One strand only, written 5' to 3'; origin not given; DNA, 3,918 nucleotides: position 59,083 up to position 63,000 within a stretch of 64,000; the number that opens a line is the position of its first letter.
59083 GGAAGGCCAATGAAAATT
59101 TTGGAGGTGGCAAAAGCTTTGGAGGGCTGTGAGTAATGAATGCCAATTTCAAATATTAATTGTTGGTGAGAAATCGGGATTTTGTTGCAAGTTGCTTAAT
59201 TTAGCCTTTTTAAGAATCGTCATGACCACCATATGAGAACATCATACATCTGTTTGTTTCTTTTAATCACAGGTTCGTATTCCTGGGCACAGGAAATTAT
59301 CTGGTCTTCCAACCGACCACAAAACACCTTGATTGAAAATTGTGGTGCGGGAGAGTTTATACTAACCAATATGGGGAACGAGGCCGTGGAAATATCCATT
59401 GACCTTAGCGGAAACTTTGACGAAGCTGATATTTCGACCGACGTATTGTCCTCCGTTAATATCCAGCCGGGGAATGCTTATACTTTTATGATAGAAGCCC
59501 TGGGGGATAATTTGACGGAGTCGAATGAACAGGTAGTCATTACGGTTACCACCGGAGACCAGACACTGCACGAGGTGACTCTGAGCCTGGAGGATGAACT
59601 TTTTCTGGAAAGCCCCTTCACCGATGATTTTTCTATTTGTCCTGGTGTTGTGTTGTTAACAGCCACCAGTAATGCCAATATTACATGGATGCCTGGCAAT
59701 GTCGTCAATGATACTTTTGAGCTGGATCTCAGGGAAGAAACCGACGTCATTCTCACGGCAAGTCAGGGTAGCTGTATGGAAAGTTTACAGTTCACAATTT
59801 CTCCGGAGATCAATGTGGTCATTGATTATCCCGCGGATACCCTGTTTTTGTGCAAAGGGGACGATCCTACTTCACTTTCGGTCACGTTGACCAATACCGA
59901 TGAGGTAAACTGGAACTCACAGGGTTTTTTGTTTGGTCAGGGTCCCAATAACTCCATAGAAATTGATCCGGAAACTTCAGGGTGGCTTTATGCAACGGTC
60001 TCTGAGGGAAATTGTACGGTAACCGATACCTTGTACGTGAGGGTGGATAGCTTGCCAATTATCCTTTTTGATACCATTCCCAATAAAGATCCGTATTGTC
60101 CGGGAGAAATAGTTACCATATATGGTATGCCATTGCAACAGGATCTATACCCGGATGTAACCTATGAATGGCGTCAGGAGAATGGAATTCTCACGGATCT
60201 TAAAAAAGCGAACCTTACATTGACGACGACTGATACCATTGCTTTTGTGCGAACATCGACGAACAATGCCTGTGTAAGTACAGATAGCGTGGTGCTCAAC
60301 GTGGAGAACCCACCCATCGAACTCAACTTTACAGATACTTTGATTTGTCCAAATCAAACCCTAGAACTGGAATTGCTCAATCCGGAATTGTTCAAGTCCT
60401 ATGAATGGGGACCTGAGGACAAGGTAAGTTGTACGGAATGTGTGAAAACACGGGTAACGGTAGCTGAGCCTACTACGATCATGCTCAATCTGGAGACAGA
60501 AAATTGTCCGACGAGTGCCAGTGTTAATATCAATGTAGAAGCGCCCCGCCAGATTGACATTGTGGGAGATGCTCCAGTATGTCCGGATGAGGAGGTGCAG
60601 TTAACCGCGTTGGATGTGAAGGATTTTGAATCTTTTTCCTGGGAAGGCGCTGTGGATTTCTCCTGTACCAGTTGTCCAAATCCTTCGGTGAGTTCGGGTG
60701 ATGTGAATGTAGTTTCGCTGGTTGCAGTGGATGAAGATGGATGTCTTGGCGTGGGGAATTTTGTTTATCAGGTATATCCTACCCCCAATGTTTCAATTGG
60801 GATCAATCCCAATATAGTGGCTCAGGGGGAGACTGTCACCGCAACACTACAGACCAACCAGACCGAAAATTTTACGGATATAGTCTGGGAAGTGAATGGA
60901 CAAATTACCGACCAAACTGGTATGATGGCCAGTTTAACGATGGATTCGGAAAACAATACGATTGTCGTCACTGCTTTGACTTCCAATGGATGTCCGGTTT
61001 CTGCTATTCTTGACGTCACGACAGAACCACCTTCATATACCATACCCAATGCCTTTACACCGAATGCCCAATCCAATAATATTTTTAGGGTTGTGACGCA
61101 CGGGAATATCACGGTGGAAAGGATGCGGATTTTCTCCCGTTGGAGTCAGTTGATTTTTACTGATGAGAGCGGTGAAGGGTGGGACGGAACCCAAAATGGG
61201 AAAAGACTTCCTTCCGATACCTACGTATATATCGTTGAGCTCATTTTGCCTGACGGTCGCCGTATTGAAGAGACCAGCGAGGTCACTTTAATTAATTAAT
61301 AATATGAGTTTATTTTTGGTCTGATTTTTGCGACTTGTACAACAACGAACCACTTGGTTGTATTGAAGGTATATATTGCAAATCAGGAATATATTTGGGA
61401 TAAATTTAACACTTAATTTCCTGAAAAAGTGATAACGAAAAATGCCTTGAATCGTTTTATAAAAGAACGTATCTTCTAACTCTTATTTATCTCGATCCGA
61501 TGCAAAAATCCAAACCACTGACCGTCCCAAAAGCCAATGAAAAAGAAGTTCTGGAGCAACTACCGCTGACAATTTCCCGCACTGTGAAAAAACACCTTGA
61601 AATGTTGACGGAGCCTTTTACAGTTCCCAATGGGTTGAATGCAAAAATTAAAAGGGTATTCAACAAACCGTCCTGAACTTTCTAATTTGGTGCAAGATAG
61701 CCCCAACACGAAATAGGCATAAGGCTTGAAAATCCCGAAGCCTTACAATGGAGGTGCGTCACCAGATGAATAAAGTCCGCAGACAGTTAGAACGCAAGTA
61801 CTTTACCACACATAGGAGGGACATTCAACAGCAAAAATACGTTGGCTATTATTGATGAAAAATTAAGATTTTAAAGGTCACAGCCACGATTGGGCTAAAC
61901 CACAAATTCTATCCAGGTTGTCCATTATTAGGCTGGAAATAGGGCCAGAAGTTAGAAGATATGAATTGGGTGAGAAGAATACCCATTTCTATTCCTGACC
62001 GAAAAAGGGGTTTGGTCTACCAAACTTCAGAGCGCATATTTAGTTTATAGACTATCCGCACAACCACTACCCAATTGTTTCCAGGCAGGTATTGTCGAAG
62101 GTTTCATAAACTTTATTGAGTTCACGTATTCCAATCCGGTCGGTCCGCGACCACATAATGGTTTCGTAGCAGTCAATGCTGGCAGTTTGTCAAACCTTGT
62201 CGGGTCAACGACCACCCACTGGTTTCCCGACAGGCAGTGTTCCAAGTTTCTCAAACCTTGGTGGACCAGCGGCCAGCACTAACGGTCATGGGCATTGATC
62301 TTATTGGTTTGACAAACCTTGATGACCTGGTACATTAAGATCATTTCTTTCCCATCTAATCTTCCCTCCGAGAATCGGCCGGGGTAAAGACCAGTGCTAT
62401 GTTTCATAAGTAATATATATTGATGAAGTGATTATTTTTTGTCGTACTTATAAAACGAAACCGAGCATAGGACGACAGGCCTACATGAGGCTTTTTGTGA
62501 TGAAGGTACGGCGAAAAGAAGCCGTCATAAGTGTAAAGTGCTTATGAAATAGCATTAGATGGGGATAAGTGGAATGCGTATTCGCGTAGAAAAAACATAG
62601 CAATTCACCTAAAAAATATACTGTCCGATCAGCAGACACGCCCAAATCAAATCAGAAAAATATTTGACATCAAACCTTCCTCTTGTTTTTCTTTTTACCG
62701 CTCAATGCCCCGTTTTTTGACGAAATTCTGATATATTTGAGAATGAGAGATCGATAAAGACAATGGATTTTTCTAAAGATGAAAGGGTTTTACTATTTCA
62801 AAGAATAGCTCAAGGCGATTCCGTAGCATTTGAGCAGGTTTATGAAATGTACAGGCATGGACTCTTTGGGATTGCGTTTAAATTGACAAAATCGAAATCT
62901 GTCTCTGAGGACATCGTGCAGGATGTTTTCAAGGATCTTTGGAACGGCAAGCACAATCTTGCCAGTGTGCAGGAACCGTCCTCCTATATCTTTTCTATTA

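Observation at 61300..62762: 1.46-kb ORF-poor island between a T9SS cargo gene and an ECF sigma/FecR module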

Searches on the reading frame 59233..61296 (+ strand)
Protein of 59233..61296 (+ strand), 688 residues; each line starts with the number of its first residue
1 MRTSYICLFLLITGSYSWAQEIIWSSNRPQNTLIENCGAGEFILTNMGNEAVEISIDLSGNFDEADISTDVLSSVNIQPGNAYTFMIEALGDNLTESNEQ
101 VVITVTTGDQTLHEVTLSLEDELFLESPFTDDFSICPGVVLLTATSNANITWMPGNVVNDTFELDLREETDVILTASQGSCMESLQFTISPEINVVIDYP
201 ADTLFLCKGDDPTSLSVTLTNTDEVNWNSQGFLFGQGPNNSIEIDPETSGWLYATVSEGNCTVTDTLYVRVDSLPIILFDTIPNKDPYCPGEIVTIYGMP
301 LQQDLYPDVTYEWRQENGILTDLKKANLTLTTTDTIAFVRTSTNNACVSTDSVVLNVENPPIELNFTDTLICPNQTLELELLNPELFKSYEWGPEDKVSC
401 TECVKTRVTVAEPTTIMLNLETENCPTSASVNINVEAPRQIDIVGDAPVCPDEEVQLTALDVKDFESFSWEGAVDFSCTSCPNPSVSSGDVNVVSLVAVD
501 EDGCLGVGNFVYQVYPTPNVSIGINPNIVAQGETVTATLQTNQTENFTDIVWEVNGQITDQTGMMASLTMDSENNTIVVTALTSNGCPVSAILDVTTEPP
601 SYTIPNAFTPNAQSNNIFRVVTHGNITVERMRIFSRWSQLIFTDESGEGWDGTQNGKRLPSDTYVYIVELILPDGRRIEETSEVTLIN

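Call 53: find_homologous_proteins(query=window:59233-61296:+, max_evalue=1e-40)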
Query window:59233-61296:+ (688 aa): 37 proteins with E <= 1e-40 among 8000 candidates.
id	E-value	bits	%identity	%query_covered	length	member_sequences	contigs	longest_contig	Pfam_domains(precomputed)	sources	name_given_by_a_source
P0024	0.0e+0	1544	100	100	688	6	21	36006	PF13585.13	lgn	-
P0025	0.0e+0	1260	80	100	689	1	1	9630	PF13585.13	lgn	-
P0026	0.0e+0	1250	79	100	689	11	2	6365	PF13585.13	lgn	-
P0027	0.0e+0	1198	77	98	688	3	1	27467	PF13585.13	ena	-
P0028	0.0e+0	1194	76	100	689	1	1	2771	PF13585.13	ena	-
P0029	0.0e+0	1167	74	100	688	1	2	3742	PF13585.13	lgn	-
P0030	0.0e+0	1167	74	100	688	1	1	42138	PF13585.13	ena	-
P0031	0.0e+0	1167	74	100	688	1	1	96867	PF13585.13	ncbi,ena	-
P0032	0.0e+0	1167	74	100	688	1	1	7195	PF13585.13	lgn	-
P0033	0.0e+0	1166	74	100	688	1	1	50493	PF13585.13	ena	-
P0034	0.0e+0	1165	74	100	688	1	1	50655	PF13585.13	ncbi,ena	-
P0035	0.0e+0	1144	73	100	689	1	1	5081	PF13585.13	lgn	-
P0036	0.0e+0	1133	72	100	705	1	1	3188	PF13585.13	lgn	-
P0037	0.0e+0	1127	70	100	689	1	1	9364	PF13585.13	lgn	-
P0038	0.0e+0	1100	69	100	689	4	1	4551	PF13585.13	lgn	-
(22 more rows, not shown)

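Call 54: find_encoding_contigs(protein=P0025, flank=8000, max_places=4)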
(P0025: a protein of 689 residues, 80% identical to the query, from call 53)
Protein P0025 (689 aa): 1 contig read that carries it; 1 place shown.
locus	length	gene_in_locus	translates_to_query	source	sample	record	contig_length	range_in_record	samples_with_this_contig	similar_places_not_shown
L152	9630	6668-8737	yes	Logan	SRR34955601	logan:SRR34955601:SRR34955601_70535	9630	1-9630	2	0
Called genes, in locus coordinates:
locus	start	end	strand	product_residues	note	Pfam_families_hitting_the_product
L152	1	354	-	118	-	?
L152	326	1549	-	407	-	PF13439:Glyco_transf_4 (weak), PF00534:Glycos_transf_1 (weak), PF13692:Glyco_trans_1_4, PF13524:Glyco_trans_1_2 (weak)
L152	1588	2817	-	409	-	PF00534:Glycos_transf_1 (weak), PF13692:Glyco_trans_1_4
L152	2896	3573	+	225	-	PF02463:SMC_N (weak), PF00005:ABC_tran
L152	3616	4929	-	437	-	PF00875:DNA_photolyase, PF03441:FAD_binding_7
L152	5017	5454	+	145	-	-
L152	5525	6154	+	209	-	PF02630:SCO1-SenC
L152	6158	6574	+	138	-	PF13442:Cytochrome_CBB3 (weak), PF00034:Cytochrom_C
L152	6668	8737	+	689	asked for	PF13585:CHU_C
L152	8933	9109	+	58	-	-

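Call 55: find_encoding_contigs(protein=P0026, flank=8000, max_places=4)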
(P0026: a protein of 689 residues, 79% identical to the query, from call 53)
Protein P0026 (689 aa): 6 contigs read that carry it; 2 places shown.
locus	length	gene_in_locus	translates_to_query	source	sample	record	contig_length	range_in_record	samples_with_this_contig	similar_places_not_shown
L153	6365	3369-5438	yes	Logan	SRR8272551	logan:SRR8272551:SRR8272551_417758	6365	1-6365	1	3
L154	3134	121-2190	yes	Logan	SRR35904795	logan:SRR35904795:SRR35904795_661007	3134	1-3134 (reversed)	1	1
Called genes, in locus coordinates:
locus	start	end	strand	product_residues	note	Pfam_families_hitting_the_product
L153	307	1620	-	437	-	PF00875:DNA_photolyase, PF03441:FAD_binding_7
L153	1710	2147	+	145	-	-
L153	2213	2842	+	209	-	PF02630:SCO1-SenC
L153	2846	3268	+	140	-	PF13442:Cytochrome_CBB3 (weak), PF00034:Cytochrom_C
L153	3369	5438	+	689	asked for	PF13585:CHU_C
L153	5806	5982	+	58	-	-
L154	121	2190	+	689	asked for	PF13585:CHU_C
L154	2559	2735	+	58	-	-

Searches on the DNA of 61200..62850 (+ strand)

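Call 6: search_rna_families(source=window, start=61200, end=62850, threshold=evalue, max_evalue=10, show_alignments=3)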
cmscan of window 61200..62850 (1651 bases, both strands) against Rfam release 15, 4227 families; matches with E-value up to 10: 5.
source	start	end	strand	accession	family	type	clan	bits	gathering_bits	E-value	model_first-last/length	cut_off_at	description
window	61333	61434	-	RF01448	S_pombe_snR93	Gene; snRNA; snoRNA; HACA-box;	-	21.9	45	1.2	1-143/143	no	small nucleolar RNA snR93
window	61612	61644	+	RF01081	SBWMV1_UPD-PKe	Cis-reg;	-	17.8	38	4.9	1-26/26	no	Pseudoknot of upstream pseudoknot domain (UPD) of the 3'UTR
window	62808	62836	-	RF00324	snoMBII-202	Gene; snRNA; snoRNA; CD-box;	-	16.8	40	2.8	1-84/84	no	Small nucleolar RNA MBII-202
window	61961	61991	-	RF03483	MIR319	Gene; miRNA;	-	16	54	6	1-92/92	no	MIR319 microRNA precursor family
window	62709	62803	+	RF01845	enod40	Gene;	-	13.2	45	2.9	106-217/263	no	Early nodulin 40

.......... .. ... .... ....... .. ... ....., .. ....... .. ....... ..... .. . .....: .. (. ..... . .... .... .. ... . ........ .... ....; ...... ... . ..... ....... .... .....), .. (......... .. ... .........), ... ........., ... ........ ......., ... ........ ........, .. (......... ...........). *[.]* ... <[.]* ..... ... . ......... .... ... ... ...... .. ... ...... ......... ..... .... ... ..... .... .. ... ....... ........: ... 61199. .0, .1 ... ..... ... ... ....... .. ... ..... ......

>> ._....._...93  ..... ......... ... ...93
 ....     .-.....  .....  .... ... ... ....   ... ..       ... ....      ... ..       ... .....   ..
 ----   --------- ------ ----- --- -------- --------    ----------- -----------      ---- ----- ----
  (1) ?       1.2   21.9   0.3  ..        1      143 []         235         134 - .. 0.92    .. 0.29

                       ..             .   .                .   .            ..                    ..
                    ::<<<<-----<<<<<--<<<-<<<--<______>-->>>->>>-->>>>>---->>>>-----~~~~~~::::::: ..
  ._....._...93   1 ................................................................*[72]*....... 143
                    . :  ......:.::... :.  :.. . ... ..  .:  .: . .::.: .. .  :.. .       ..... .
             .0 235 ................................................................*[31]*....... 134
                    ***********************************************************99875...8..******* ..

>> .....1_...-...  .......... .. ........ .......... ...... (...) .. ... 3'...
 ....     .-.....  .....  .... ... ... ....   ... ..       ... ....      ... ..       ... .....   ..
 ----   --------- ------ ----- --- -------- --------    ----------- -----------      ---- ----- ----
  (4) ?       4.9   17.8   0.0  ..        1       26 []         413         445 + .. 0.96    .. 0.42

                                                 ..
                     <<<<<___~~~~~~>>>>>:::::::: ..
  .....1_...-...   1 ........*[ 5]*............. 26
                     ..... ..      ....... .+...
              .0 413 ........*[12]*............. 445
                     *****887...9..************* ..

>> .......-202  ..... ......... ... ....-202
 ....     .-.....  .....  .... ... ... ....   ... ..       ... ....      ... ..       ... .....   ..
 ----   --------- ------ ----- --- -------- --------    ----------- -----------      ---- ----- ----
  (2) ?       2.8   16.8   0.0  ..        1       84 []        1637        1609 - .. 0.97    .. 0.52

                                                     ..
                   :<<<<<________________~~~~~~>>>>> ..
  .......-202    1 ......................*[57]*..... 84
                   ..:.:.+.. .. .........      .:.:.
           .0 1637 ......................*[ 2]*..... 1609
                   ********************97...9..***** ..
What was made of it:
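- On Any Rfam RNA family: The best sub-threshold hit in the island has E = 1.2 and is a yeast snoRNA model (call 6).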

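Call 42: search_dna_similar(query=window:61677-62660:+, collection=plasmids, mode=distant, max_evalue=0.01, max_rows=10)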
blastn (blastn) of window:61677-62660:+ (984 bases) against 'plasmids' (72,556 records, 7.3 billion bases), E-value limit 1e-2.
No match.

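Call 43: search_dna_similar(query=window:61677-62660:+, collection=phages, mode=distant, max_evalue=0.01, max_rows=10)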
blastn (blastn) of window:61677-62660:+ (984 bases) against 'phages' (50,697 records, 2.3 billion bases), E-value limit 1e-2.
No match.
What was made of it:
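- No match in the plasmid or phage collections (calls 42, 43).
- Tried and rejected: blastn against the plasmid and phage collections: no match (calls 42, 43).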
